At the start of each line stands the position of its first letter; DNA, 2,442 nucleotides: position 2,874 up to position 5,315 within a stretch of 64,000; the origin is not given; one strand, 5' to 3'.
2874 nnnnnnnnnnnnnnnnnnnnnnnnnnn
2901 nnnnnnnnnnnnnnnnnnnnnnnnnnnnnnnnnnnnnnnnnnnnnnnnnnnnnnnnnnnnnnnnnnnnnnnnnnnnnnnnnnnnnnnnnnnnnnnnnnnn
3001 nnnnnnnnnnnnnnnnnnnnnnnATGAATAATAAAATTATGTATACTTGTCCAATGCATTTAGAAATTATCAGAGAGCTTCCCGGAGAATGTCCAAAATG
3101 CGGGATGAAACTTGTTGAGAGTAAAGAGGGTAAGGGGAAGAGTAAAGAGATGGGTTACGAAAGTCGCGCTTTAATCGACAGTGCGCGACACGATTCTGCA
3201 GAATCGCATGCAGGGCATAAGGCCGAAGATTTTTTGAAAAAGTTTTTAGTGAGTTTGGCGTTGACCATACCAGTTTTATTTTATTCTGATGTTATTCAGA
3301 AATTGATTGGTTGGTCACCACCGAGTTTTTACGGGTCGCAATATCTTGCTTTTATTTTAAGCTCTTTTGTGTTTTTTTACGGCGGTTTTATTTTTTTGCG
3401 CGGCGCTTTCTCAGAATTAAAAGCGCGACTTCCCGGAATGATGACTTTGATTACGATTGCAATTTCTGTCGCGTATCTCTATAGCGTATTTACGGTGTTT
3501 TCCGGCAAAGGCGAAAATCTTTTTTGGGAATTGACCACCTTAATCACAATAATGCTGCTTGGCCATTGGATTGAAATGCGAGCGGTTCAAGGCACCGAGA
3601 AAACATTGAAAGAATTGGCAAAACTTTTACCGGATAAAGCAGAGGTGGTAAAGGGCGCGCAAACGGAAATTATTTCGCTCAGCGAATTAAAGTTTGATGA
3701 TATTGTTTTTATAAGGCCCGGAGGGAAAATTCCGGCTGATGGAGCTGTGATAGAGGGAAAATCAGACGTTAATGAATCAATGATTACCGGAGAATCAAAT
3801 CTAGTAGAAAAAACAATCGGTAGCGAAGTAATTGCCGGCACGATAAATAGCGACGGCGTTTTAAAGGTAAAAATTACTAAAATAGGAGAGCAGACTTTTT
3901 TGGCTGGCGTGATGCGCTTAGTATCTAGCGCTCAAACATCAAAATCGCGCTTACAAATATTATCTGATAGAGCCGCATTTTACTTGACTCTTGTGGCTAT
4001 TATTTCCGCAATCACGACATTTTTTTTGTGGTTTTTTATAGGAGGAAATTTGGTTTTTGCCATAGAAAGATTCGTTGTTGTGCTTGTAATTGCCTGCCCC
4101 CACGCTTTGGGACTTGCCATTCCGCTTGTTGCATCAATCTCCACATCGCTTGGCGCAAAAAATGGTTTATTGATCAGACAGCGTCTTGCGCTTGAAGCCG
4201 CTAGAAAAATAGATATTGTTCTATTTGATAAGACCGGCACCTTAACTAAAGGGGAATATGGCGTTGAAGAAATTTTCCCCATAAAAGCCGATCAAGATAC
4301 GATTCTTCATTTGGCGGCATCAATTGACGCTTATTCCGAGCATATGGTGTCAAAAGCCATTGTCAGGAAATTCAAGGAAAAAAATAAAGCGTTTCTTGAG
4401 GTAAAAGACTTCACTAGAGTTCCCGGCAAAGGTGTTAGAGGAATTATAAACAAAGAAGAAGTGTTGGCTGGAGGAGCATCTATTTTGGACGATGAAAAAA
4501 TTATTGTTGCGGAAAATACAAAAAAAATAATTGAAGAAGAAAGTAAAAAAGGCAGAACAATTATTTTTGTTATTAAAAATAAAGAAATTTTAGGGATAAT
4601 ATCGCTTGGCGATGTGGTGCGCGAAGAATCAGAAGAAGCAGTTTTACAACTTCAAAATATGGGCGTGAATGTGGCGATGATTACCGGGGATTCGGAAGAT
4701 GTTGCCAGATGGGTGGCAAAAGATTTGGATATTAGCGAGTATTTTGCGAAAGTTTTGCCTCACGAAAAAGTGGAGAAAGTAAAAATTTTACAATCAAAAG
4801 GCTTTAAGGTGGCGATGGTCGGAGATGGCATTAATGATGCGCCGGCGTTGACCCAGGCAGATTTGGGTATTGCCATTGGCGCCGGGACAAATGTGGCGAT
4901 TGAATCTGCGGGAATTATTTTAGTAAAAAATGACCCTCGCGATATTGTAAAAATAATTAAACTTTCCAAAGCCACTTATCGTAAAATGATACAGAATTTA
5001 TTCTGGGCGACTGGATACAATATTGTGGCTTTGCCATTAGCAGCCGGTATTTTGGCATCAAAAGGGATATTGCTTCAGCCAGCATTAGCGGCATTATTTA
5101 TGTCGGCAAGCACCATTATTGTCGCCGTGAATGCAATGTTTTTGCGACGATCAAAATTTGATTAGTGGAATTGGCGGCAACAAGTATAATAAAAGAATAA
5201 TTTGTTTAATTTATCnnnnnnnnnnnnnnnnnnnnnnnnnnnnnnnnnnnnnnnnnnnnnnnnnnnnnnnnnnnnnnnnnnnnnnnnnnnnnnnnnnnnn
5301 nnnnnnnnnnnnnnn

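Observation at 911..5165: Copper/metal efflux module: YHS-domain fused to a MacB-type ABC ATPase next to a CPH-type P1B ATPase with its own zinc ribbon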

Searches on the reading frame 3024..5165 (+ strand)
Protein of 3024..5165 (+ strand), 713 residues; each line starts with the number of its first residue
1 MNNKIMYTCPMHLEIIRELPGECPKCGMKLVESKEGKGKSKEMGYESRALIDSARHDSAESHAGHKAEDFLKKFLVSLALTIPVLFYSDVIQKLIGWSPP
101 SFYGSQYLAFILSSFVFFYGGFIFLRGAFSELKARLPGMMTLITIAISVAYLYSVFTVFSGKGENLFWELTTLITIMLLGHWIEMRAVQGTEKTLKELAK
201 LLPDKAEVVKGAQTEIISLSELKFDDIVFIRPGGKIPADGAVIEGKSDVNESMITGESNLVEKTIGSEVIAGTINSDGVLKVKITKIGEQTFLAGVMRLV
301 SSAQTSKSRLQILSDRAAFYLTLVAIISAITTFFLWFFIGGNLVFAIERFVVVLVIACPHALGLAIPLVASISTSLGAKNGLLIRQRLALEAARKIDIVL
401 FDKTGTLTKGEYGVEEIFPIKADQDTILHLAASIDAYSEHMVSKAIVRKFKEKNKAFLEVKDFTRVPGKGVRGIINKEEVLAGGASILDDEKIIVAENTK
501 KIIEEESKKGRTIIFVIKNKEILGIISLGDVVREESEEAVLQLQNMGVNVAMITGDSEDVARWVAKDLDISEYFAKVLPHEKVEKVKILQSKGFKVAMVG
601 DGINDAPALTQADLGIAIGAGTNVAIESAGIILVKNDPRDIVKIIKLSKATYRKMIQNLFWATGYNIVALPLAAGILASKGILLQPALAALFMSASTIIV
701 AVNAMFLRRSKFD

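Call 3: search_protein_families(library=pfam, proteins=[window:3024-5165:+], max_evalue=0.1)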
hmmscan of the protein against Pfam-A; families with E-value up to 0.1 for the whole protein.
window:3024-5165:+ (713 aa): 5 families
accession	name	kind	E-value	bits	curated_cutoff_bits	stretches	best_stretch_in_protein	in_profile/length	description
PF00122.25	E1-E2_ATPase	-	1e-51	175.5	28.1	1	200-379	1-180/181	E1-E2 ATPase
PF00702.32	Hydrolase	-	4.5e-34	119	26.4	1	396-613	1-191/191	haloacid dehalogenase-like hydrolase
PF19335.5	HMBD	-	5.3e-11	42.7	23.6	1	7-32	2-27/28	Heavy metal binding domain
PF08282.18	Hydrolase_3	-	0.00012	22.4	20.9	1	589-638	199-248/255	haloacid dehalogenase-like hydrolase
PF13419.12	HAD_2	-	0.00031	21.3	23.8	1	534-608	82-167/178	Haloacid dehalogenase-like hydrolase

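Call 4: search_protein_families(library=ncbifam, proteins=[window:3024-5165:+], max_evalue=0.01)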
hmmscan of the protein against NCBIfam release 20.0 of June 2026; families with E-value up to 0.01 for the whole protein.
window:3024-5165:+ (713 aa): 30 families (the best 25 are shown)
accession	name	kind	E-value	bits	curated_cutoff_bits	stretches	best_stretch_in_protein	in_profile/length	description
TIGR01525.1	ATPase-IB_hvy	subfamily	2.8e-174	581.1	346.25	1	139-707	1-560/560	heavy metal translocating P-type ATPase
TIGR01511.1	ATPase-IB1_Cu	subfamily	3.3e-172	574.1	397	1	121-708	2-542/542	copper-translocating P-type ATPase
NF007952.0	PRK10671.1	equivalog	1.7e-128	430.1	1316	1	41-710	159-834/838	copper-exporting P-type ATPase CopA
TIGR01512.1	ATPase-IB2_Cd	subfamily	2.8e-110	369.4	313.5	2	168-485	19-304/494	cadmium family heavy metal-translocating P-type ATPase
NF008262.1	PRK11033.1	equivalog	5e-95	319.5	1005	1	170-710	198-730/731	zinc/cadmium/mercury/lead-transporting ATPase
TIGR01494.1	ATPase_P-type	subfamily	1.3e-88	297.5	62.3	1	173-682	2-469/478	HAD-IC family P-type ATPase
NF033775.1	P_type_ZntA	exception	6.5e-85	285.9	1240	1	171-710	204-731/732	Zn(II)/Cd(II)/Pb(II) translocating P-type ATPase ZntA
TIGR01647.1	ATPase-IIIA_H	equivalog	1.4e-58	198.8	615.5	2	159-571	54-482/755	plasma-membrane proton-efflux P-type ATPase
TIGR01497.1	kdpB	equivalog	4.4e-56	190.3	527.9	1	194-650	97-565/675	potassium-transporting ATPase subunit KdpB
NF010609.0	PRK14010.1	equivalog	2.5e-50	171.4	1323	1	211-707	112-603/673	K(+)-transporting ATPase subunit B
TIGR01517.1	ATPase-IIB_Ca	equivalog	5.2e-41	140.7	507.05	3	205-461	157-426/882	calcium-translocating P-type ATPase, PMCA-type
TIGR01522.1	ATPase-IIA2_Ca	equivalog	7.7e-41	139.7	798.3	3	191-421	104-344/854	calcium-transporting P-type ATPase, PMR1-type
TIGR01657.1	P-ATPase-V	hypoth_equivalog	6e-31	106.8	618.25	3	572-697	781-843/1055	ATP13A2 family polyamine export P-type ATPase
TIGR01116.1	ATPase-IIA1_Ca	equivalog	8.9e-31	106.8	703.4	2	506-662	438-612/799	calcium-translocating P-type ATPase, SERCA-type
TIGR01106.1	ATPase-IIC_X-K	subfamily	1.3e-25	89.5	946.1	2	148-418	86-366/997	Na,H/K antiporter P-type ATPase subunit alpha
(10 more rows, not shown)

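Call 51: search_solved_structures(query=window:3024-5162:+, max_evalue=1e-40)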
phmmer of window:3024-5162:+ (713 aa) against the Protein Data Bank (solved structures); distinct sequences matched with E-value up to 1e-40: 19.
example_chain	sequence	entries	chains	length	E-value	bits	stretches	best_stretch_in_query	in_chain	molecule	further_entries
3j08_A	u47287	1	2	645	1.4e-128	433.5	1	108-709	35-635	copper-exporting P-type ATPase A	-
7r0g_A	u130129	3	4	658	2.2e-128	432.8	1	108-709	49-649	Putative copper-exporting P-type ATPase A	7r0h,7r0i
3j09_A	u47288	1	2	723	3.1e-128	432.3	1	108-709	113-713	copper-exporting P-type ATPase A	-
3rfu_A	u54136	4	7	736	3.6e-122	412.3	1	69-709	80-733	Copper efflux ATPase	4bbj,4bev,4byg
8q75_A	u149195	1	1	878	1.1e-117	397.4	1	54-708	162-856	Copper-transporting ATPase HMA4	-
8q73_A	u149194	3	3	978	2e-117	396.6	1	54-708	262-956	Copper-transporting ATPase HMA4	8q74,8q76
7xuk_A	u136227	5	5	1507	9.9e-105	354.7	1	480-708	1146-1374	Copper-transporting ATPase 2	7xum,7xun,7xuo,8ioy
7si3_A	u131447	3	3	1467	3.5e-104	352.9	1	496-708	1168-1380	P-type Cu(+) transporter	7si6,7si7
7qbz_A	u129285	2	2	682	7e-80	272.6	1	65-707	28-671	Cadmium translocating P-type ATPase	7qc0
3skx_A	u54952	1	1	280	4.6e-78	266.5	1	385-656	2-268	Copper-exporting P-type ATPase B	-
3sky_A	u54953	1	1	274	9.9e-78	265.4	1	385-655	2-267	Copper-exporting P-type ATPase B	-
4umv_A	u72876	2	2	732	8.8e-68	232.6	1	90-709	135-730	ZINC-TRANSPORTING ATPASE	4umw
3a1c_A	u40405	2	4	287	6.1e-58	200.1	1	376-654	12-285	Probable copper-exporting P-type ATPase A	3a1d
3a1e_A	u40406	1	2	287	9.4e-57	196.1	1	376-654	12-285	Probable copper-exporting P-type ATPase A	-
2b8e_A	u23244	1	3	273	4.4e-56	193.9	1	389-655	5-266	cation-transporting ATPase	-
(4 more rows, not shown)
